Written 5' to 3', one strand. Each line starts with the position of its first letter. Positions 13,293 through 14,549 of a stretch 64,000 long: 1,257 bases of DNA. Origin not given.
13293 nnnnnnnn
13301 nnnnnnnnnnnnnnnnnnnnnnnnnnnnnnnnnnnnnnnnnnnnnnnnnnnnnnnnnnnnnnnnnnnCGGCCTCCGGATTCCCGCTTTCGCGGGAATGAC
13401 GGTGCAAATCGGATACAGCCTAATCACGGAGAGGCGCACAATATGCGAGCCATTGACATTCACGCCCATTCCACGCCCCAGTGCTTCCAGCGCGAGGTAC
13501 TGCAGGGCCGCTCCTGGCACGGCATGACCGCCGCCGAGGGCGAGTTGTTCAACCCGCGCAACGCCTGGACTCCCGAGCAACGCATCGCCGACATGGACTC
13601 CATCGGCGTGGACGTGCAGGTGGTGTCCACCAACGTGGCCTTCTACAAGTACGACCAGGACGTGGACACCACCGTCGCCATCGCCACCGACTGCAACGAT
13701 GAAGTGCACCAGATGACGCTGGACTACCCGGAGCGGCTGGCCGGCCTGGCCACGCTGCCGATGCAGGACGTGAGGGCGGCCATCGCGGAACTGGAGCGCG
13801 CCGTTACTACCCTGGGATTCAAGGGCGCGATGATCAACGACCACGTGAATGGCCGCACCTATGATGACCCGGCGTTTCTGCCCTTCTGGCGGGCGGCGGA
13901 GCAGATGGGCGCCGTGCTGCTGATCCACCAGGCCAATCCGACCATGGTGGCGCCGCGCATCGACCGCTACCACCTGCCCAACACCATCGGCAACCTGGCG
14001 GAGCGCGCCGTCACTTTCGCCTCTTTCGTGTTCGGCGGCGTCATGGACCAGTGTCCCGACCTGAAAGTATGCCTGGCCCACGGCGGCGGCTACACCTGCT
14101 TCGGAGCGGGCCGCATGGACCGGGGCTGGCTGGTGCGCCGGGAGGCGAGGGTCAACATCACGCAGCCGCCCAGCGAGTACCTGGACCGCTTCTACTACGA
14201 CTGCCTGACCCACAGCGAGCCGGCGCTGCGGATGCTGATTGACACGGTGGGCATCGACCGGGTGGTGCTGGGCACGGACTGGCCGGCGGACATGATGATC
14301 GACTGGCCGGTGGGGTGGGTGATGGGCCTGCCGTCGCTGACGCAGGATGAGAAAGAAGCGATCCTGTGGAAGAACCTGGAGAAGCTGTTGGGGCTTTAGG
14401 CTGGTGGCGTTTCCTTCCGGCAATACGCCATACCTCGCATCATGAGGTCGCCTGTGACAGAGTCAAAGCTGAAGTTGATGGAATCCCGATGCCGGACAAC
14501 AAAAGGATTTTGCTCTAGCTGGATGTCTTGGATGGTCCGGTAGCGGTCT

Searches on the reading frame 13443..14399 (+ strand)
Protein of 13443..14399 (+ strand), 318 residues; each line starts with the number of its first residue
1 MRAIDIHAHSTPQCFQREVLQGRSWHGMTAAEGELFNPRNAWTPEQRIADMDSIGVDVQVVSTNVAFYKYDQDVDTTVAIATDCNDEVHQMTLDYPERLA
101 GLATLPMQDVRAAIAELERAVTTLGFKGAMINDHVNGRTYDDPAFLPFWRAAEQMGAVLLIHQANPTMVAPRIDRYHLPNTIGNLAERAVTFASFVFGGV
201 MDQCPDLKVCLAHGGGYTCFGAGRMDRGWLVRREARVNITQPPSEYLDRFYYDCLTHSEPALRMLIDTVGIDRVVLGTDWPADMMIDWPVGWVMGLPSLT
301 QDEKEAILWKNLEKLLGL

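Call 3: search_protein_families(library=pfam, proteins=[window:13443-14399:+], max_evalue=0.1)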
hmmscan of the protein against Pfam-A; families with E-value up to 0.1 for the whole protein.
window:13443-14399:+ (318 aa): 1 family
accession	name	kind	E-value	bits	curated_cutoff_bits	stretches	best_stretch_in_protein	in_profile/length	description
PF04909.20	Amidohydro_2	-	1.2e-44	153.6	26.4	1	4-318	1-289/289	Amidohydrolase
